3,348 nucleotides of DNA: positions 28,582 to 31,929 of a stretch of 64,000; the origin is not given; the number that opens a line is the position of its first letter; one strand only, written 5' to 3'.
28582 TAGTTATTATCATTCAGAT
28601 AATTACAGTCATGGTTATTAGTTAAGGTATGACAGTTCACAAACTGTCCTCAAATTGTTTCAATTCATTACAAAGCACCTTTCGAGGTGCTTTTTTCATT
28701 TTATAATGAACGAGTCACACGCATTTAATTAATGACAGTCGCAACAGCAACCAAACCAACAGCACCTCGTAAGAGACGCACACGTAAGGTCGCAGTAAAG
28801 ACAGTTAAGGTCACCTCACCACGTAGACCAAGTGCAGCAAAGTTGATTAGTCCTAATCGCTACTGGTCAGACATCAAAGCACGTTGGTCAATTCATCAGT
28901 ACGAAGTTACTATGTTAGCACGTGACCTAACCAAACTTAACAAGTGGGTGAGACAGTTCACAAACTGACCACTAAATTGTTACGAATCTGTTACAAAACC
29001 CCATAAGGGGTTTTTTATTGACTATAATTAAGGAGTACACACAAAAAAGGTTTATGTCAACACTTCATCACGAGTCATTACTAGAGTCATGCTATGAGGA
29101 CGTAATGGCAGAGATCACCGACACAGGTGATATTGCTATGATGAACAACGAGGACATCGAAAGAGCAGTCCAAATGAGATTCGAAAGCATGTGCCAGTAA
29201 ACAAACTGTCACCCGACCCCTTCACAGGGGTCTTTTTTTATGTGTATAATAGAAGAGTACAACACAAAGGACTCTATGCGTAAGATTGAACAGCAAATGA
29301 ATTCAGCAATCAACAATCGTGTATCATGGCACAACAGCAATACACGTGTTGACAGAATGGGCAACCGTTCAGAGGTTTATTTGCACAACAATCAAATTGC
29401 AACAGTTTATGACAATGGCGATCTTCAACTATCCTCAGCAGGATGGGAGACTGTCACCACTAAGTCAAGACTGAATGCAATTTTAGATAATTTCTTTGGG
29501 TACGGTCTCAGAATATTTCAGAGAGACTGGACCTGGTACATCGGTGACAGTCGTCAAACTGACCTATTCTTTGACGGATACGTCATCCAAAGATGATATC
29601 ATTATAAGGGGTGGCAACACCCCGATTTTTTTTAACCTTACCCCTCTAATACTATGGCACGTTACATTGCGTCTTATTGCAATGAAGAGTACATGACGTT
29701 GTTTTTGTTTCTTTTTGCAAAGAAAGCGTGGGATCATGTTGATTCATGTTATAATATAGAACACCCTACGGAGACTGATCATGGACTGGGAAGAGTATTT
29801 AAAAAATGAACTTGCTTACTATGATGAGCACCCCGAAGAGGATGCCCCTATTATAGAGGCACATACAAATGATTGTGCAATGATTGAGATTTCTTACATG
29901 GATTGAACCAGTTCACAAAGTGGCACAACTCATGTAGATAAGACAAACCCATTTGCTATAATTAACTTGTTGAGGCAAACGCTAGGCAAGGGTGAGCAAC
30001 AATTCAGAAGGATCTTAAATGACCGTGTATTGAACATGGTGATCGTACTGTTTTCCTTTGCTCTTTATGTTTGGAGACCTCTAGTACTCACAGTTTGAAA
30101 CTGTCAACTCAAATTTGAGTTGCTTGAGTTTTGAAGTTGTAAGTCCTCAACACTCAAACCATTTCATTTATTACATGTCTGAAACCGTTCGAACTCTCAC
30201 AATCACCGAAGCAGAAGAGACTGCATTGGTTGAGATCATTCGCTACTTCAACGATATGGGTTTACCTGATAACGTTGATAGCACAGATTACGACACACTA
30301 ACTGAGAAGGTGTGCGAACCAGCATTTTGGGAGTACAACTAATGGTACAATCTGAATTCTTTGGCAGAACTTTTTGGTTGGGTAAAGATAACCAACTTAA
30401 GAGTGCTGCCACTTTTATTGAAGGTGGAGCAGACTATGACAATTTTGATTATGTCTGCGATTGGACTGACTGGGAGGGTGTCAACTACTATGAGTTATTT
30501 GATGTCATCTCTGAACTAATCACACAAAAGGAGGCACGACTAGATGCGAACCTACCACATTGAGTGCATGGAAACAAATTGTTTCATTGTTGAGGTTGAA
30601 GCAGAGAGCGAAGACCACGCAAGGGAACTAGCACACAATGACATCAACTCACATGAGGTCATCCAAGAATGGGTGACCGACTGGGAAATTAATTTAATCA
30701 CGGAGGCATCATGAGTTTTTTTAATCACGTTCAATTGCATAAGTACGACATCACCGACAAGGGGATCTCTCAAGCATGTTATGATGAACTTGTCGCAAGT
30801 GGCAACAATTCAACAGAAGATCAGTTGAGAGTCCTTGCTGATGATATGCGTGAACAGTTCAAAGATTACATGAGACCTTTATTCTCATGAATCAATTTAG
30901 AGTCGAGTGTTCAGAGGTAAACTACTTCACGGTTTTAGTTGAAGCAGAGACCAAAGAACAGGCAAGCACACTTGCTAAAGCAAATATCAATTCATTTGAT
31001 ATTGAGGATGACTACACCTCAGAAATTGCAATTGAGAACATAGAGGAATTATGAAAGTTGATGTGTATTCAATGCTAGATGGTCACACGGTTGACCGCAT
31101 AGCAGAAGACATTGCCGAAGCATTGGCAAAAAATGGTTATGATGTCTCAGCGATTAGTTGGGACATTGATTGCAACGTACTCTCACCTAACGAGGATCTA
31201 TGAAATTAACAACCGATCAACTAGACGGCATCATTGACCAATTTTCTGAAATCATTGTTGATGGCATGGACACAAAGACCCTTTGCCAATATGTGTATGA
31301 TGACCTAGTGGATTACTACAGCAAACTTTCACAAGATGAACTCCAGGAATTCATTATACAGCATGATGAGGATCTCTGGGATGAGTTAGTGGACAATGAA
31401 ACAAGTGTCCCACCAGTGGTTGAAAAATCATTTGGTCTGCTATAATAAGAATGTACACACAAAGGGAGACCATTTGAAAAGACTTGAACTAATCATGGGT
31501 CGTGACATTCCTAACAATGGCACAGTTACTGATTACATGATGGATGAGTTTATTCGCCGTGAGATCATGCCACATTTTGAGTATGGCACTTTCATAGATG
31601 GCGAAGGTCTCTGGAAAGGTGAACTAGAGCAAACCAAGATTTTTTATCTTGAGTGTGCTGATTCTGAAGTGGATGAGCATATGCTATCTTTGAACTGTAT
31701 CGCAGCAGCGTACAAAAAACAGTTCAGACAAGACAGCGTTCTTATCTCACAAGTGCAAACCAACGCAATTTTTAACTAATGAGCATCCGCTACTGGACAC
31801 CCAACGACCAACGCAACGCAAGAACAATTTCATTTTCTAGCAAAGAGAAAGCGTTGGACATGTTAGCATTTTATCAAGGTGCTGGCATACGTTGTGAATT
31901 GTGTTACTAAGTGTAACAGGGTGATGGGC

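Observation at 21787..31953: Array of gene cassettes each headed by an 18-bp palindrome at fixed distance from the -10 box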

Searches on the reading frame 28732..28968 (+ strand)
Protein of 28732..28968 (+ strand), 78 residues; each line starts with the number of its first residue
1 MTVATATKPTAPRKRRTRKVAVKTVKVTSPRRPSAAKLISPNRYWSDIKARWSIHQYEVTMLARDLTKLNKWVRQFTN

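Call 96: search_protein_families(library=phrogs, proteins=[window:28732-28968:+], max_evalue=0.001)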
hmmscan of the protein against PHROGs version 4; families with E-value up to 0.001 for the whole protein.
window:28732-28968:+ (78 aa): 1 family
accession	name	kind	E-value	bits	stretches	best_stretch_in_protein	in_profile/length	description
phrog_27005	-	unknown function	8.4e-09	36.7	1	6-73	25-91/107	-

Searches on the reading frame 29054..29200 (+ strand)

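Call 96: search_protein_families(library=phrogs, proteins=[window:29054-29200:+], max_evalue=0.001)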
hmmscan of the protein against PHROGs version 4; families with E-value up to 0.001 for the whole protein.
window:29054-29200:+ (48 aa): 2 families
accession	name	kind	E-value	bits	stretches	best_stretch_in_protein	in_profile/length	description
phrog_14136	-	unknown function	4e-07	31.3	1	1-20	1-20/60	-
phrog_9309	-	unknown function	1.3e-05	26.5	1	1-48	1-49/49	-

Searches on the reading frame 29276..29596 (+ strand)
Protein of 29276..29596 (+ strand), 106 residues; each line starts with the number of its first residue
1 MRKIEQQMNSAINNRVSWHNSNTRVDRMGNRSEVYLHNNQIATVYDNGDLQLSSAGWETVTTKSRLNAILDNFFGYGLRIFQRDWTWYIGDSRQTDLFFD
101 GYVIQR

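Call 96: search_protein_families(library=phrogs, proteins=[window:29276-29596:+], max_evalue=0.001)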
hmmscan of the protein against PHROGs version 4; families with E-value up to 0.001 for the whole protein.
window:29276-29596:+ (106 aa): 4 families
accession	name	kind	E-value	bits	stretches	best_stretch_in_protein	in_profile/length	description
phrog_554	-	unknown function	5.6e-32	111.3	1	1-104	1-108/109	-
phrog_12194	-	unknown function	3.5e-07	31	1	2-72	158-229/259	-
phrog_16548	-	unknown function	2.4e-06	28.5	1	28-80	40-91/119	-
phrog_19389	-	unknown function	0.00024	21.6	1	33-69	52-88/250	-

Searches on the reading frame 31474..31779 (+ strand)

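Call 96: search_protein_families(library=phrogs, proteins=[window:31474-31779:+], max_evalue=0.001)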
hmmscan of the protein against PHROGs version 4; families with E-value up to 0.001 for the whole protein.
window:31474-31779:+ (101 aa): 1 family
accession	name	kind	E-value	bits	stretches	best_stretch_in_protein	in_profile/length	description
phrog_16022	-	unknown function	3.8e-20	73.1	1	1-94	1-89/95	-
